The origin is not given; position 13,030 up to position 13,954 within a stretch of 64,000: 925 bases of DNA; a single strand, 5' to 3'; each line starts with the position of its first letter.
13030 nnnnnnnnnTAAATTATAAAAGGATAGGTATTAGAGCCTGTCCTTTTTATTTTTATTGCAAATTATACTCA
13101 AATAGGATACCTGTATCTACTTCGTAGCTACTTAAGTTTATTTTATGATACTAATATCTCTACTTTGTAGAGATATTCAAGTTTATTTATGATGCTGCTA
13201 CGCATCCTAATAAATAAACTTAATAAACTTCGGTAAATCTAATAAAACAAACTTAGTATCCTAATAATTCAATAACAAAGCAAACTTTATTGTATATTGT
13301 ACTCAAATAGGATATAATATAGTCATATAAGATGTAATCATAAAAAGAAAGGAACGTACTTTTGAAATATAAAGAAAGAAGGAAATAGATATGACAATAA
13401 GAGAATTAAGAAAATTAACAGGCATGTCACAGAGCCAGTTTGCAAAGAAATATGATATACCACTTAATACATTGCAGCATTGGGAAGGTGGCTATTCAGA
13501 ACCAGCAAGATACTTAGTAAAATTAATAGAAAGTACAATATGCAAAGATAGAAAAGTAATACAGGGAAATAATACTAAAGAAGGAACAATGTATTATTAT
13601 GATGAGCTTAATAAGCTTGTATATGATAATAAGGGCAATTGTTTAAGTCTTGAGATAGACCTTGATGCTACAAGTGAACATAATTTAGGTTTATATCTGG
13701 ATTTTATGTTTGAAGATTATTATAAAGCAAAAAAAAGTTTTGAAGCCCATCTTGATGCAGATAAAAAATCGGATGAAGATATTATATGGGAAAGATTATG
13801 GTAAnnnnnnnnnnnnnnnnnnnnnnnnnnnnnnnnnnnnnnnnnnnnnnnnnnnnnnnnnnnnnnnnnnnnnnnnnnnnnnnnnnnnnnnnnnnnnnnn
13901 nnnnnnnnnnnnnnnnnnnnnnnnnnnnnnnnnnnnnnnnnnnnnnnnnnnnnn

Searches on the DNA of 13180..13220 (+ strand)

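Call 78: build_rna_model(alignment_id=A5, structure=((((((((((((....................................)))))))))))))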
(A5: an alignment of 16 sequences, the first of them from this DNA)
Model R1 built from alignment A5 (16 sequences, 60 columns); structure: as given.
model positions 46; base pairs 12; branch points 0; effective number of sequences 16; information 1.177 bits per position. Calibrated on 0.2 Mb of random sequence (short: E-values are rough).
structure used (alignment columns):
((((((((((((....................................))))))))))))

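Call 79: search_with_rna_model(model_id=R1, source=window, filters=off, max_evalue=10)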
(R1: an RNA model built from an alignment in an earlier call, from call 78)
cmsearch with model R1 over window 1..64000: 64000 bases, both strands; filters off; matches with E-value up to 10: 28.
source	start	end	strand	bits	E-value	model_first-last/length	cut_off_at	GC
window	4995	5043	+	57.9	2.8e-11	1-46/46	no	0.41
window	58295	58343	+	56.4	6.8e-11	1-46/46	no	0.45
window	4147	4189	+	55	1.5e-10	1-46/46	no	0.37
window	46792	46834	-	53.7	3.1e-10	1-46/46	no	0.33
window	55123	55169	-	50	2.4e-09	1-46/46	no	0.28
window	13180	13220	+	46.5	1.7e-08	1-46/46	no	0.29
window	55123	55169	+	41.9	2.2e-07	1-46/46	no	0.28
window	4147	4189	-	30.6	0.00012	1-46/46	no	0.37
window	4995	5043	-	28.7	0.00036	1-46/46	no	0.41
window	46792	46834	+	27.3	0.00081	1-46/46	no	0.33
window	58295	58343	-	24.9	0.0031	1-46/46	no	0.45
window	54918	54970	+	22.5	0.012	1-46/46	no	0.26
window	54918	54970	-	22.1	0.015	1-46/46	no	0.26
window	13180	13220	-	21.9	0.017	1-46/46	no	0.29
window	18193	18235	+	18.9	0.088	1-46/46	no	0.23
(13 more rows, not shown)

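Call 80: search_with_rna_model(model_id=R1, sources=[L025, L026, L070, L075, L089, L106, L109, L114, L116, L128, L134, L141, L142, L144, L145], filters=default, max_evalue=1)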
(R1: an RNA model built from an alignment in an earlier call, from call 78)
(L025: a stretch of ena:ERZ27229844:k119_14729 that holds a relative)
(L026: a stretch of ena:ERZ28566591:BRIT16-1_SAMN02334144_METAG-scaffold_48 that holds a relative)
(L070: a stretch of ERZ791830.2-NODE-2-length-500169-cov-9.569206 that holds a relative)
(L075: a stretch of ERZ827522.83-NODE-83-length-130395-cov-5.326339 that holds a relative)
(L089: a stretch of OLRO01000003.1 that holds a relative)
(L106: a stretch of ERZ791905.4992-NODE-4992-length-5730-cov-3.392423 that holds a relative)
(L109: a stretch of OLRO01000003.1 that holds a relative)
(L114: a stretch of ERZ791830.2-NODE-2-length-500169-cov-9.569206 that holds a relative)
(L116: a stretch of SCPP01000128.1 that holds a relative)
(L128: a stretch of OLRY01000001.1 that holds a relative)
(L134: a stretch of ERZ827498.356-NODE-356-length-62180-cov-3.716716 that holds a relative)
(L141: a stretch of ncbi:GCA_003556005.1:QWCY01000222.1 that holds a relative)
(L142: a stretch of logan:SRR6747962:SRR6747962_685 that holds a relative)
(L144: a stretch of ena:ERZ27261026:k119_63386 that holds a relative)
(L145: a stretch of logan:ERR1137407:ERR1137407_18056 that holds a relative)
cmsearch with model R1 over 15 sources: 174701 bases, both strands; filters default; matches with E-value up to 1: 67.
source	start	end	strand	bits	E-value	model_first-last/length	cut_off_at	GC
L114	613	661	-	59.4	3.4e-11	1-46/46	no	0.37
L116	6168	6215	-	58.6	5.3e-11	1-46/46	no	0.33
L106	924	972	-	58.2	6.5e-11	1-46/46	no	0.35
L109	479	527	-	58.2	6.5e-11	1-46/46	no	0.35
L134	12745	12793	-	58.2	6.5e-11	1-46/46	no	0.35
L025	11971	12019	+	57.9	7.7e-11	1-46/46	no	0.41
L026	11971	12019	+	57.9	7.7e-11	1-46/46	no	0.41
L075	2388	2436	+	57.7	8.6e-11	1-46/46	no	0.33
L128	3788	3836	+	57.7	8.6e-11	1-46/46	no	0.33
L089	4872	4918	+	57.3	1.1e-10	1-46/46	no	0.28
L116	6976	7022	-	57.3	1.1e-10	1-46/46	no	0.28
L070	5676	5723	+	56.2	2.1e-10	1-46/46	no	0.35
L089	5682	5729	+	56.2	2.1e-10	1-46/46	no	0.35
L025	11123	11165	+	55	4e-10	1-46/46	no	0.37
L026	11123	11165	+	55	4e-10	1-46/46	no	0.37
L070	4890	4943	+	54.3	5.9e-10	1-46/46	no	0.35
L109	118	164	+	53.5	9.4e-10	1-46/46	no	0.26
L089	11461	11507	+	52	2.2e-09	1-46/46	no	0.17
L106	1014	1067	-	48.2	1.8e-08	1-46/46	no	0.35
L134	12432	12491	+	47.4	2.7e-08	1-46/46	no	0.32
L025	17421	17461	+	46.5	4.7e-08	1-46/46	no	0.29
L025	977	1033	+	46.3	5.1e-08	1-46/46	no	0.28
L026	977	1033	+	46.3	5.1e-08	1-46/46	no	0.28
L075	2797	2856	-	40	1.8e-06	1-46/46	no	0.32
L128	4197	4256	-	40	1.8e-06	1-46/46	no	0.32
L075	2504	2548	+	32.7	0.00011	1-46/46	no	0.33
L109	367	411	-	32.7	0.00011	1-46/46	no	0.33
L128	3904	3948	+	32.7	0.00011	1-46/46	no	0.33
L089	4872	4918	-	32.1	0.00015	1-46/46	no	0.28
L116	6976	7022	+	32.1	0.00015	1-46/46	no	0.28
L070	5676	5723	-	31.3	0.00022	1-46/46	no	0.35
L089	5682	5729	-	31.3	0.00022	1-46/46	no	0.35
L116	6168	6215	+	31.3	0.00023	1-46/46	no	0.33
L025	11123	11165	-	30.6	0.00034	1-46/46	no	0.37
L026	11123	11165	-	30.6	0.00034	1-46/46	no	0.37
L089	11461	11507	-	30.4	0.00039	1-46/46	no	0.17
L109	118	164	-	29.8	0.00052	1-46/46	no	0.26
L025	977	1033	-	29.4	0.00066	1-46/46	no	0.28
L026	977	1033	-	29.4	0.00066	1-46/46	no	0.28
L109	4616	4654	-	29.2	0.00074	1-46/46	no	0.23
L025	11971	12019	-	28.7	0.00097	1-46/46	no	0.41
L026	11971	12019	-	28.7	0.00097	1-46/46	no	0.41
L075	2388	2436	-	28.1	0.0014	1-46/46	no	0.33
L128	3788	3836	-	28.1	0.0014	1-46/46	no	0.33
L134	11506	11548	+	28.1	0.0014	1-46/46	no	0.3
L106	924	972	+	28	0.0015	1-46/46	no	0.35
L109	479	527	+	28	0.0015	1-46/46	no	0.35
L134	12745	12793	+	28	0.0015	1-46/46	no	0.35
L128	5140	5184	-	27.8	0.0016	1-46/46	no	0.31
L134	12432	12491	-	27.7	0.0017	1-46/46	no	0.32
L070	4890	4943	-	27.5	0.002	1-46/46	no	0.35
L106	1014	1067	+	25.6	0.0054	1-46/46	no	0.35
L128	5217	5287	-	23.8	0.015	1-46/46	no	0.3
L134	11403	11473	+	23.8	0.015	1-46/46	no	0.3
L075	2797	2856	+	23.6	0.017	1-46/46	no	0.32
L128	4197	4256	+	23.6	0.017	1-46/46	no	0.32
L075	2504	2548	-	23.5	0.019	1-46/46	no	0.33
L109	367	411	+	23.5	0.019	1-46/46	no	0.33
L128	3904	3948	-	23.5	0.019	1-46/46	no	0.33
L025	17421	17461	-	21.9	0.045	1-46/46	no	0.29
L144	19779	19823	+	20.9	0.078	1-46/46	no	0.51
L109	2849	2916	-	20.6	0.091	1-46/46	no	0.31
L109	4660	4720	-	18.4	0.32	1-46/46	no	0.38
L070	4844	4884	+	17.6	0.5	1-46/46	no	0.2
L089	4781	4821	+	17.6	0.5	1-46/46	no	0.2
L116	7071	7111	-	17.6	0.5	1-46/46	no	0.2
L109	4616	4654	+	17.1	0.64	1-46/46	no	0.23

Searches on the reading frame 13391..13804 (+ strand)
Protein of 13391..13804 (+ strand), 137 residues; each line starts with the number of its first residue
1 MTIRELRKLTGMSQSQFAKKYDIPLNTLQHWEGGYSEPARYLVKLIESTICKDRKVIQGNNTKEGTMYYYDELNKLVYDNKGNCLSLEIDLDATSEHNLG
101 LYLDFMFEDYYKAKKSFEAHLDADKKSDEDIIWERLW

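Call 18: search_protein_families(library=pfam, proteins=[window:13391-13804:+], max_evalue=0.01)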
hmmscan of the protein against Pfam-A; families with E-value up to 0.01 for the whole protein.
window:13391-13804:+ (137 aa): 2 families
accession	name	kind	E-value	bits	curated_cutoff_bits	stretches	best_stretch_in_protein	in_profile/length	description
PF01381.28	HTH_3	-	2.5e-07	31.1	23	1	3-47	1-45/55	Helix-turn-helix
PF05225.22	HTH_psq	-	0.00019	21.5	20.4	1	10-29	14-34/45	helix-turn-helix, Psq domain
